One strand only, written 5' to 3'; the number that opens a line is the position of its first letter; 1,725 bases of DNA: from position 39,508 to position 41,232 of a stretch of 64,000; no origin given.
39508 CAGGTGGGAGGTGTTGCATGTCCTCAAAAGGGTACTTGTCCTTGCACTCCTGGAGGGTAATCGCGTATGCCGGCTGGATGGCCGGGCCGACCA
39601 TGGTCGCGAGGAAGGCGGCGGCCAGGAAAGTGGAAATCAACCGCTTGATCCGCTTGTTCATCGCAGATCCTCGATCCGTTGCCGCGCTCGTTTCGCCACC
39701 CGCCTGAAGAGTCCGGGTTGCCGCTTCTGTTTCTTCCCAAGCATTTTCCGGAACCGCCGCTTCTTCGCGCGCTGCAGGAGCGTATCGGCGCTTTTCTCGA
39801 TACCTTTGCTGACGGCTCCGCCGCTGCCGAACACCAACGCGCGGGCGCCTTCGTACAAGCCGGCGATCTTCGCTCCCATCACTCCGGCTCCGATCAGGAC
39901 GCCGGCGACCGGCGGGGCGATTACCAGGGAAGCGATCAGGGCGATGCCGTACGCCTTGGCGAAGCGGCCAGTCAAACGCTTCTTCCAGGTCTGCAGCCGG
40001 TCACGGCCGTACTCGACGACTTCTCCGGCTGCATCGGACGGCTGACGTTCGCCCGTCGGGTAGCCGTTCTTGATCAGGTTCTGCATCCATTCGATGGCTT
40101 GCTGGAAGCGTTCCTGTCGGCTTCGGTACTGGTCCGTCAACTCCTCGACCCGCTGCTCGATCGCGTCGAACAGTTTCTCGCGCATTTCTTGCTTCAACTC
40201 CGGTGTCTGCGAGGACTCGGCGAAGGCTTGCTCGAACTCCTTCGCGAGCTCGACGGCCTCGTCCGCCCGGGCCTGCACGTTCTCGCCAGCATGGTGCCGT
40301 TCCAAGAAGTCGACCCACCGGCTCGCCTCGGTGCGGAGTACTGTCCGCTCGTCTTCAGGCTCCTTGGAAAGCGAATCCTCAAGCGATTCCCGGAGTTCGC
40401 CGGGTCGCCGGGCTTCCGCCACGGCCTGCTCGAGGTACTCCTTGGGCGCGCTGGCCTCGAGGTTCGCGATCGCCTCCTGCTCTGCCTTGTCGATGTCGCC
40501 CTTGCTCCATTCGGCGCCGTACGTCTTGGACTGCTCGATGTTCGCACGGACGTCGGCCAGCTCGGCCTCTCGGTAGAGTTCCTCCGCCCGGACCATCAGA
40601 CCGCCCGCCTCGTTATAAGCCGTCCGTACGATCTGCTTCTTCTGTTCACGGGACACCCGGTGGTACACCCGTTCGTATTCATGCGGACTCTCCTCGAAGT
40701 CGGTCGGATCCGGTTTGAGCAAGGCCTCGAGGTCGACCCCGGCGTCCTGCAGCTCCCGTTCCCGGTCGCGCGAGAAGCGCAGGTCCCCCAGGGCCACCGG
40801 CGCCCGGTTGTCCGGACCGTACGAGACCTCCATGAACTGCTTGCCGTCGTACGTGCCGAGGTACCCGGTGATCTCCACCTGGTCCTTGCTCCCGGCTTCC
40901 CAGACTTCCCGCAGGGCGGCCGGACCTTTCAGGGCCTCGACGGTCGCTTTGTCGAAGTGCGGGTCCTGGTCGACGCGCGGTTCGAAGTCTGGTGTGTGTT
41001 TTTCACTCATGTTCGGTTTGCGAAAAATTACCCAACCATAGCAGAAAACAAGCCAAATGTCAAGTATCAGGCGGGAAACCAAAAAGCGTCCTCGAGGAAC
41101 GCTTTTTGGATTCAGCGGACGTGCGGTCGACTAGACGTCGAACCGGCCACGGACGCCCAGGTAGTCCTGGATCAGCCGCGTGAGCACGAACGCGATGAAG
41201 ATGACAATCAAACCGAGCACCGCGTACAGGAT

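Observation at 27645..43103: Origin-proximal, monoderm-type T4SS-like locus lacking coupling protein, relaxase and VirB11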

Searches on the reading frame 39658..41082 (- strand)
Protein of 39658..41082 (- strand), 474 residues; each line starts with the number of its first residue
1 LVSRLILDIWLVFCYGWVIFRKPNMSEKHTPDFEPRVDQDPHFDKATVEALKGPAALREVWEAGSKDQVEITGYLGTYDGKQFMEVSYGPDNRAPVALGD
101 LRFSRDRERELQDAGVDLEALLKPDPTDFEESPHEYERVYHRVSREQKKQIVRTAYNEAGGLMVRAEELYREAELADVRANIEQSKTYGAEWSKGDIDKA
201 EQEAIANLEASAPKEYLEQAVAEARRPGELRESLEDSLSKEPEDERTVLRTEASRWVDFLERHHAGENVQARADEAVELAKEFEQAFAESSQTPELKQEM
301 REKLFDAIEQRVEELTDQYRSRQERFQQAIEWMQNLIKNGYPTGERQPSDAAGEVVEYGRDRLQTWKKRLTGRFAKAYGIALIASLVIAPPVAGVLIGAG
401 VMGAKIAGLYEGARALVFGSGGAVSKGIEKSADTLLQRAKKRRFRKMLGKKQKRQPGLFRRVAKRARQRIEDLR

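Call 4: search_protein_families(library=pfam, max_evalue=0.01, proteins=[window:39658-41082:-])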
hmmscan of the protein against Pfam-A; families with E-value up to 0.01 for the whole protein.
window:39658-41082:- (474 aa): 1 family
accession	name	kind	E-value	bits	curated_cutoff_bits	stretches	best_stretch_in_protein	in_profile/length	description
PF04751.20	DarP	-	0.0093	16.3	26.3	1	270-340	36-106/153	Dual-action ribosomal maturation protein DarP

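Call 31: search_protein_families(library=ncbifam, max_evalue=0.1, proteins=[window:39658-41082:-])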
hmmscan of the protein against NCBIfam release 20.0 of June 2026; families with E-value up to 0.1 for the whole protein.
window:39658-41082:- (474 aa): 4 families
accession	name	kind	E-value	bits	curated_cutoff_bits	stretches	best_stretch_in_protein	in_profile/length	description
TIGR01841.1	phasin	subfamily_domain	0.0043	17.5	30.2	1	258-318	25-86/88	TIGR01841 family phasin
NF045982.1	Mbov0283_fam_LP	subfamily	0.015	15.8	65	1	252-338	24-116/117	Mbov_0283/Mbov_0339 family surface lipoprotein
NF045780.1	TrlF_fam_ATP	equivalog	0.05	12.3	350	1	117-340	485-713/944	TrlF family AAA-like ATPase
TIGR04260.1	Cyano_gly_rpt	equivalog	0.067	13.8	31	0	288-347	20-78/118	GrrA/OscA1 family cyclophane-containing rSAM-modified RiPP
